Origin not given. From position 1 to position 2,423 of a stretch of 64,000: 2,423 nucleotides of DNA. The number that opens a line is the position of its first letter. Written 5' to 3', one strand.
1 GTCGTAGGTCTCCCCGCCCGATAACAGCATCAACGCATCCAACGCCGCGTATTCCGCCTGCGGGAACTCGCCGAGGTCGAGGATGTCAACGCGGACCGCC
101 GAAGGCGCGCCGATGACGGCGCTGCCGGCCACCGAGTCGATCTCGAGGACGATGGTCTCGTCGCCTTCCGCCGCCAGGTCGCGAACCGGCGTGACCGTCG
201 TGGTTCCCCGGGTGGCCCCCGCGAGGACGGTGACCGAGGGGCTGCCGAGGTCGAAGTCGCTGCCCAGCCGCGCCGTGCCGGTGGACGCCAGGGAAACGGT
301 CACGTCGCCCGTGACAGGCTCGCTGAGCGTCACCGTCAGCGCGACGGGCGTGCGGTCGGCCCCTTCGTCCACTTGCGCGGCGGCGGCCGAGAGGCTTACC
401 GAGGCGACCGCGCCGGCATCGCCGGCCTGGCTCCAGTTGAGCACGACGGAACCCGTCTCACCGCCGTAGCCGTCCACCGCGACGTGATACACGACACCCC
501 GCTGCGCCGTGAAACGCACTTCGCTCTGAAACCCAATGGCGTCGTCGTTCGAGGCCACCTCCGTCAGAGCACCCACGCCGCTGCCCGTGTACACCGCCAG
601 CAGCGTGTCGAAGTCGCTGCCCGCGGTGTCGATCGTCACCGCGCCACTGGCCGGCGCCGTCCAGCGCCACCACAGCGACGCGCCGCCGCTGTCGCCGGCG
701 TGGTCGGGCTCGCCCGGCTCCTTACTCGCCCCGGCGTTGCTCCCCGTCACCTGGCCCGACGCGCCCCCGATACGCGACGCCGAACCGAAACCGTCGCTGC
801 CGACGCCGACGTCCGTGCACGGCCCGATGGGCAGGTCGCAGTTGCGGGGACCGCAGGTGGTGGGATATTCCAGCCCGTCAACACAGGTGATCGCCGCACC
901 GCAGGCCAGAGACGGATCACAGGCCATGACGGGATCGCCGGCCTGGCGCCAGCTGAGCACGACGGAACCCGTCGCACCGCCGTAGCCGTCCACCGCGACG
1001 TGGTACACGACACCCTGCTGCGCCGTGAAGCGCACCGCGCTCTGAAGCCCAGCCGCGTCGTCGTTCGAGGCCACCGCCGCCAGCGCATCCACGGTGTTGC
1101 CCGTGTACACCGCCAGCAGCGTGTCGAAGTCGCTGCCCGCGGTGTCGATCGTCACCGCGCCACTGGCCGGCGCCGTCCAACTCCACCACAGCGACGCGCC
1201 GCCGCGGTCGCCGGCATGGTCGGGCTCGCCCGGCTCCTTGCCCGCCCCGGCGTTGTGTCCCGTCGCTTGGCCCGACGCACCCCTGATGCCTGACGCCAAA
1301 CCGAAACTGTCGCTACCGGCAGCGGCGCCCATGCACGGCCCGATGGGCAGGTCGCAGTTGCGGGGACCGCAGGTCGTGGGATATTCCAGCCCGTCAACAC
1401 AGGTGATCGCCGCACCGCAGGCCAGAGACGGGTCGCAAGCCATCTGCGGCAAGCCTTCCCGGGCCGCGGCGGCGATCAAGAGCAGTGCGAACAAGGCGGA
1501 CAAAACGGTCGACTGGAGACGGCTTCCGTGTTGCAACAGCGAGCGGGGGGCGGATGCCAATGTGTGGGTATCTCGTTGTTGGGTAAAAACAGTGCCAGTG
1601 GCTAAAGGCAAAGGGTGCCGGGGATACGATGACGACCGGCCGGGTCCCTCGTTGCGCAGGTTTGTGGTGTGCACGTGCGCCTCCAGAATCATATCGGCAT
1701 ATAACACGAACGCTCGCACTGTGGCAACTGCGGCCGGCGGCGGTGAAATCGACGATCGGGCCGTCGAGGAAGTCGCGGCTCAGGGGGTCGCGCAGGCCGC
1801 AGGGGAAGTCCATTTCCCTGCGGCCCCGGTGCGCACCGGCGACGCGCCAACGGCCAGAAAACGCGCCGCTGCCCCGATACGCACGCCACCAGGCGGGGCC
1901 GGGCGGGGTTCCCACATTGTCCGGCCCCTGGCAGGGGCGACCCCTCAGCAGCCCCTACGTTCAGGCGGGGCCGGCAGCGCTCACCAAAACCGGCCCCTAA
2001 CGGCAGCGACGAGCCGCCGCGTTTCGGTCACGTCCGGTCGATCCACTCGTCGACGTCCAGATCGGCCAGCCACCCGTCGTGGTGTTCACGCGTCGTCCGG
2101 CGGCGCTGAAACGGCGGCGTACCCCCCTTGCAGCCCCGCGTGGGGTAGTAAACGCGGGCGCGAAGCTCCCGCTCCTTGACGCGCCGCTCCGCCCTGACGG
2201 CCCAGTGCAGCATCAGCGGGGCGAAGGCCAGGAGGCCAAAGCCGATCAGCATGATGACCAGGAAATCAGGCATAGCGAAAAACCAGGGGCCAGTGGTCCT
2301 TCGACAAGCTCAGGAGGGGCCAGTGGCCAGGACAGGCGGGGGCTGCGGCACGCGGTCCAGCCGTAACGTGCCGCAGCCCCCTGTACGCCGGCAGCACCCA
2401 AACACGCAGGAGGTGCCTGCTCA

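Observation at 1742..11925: Slam (DUF560) translocon island with a multigene family of TbpB-barrel lipoproteins on a plasmid-like GC-rich replicon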

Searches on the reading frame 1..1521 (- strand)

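Call 79: search_protein_families(library=pfam, proteins=[window:1-1521:-], max_evalue=0.01)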
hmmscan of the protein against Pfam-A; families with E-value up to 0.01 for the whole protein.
window:1-1521:- (507 aa): 2 families
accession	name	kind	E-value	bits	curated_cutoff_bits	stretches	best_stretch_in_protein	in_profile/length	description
PF04151.21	PPC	-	1.7e-12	48.4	25.9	2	110-179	2-70/70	Bacterial pre-peptidase C-terminal domain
PF03160.20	Calx-beta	-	1.9e-06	28.3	27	1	372-482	5-117/119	Calx-beta domain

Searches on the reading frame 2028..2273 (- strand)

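Call 13: search_protein_families(library=pfam, proteins=[window:2028-2273:-], max_evalue=0.01)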
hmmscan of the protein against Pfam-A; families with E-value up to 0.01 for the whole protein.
window:2028-2273:- (81 aa): 1 family
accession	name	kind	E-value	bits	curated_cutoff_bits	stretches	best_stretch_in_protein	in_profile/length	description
PF13796.11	Sensor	-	0.004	17.6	28.2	1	5-68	26-88/162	Putative sensor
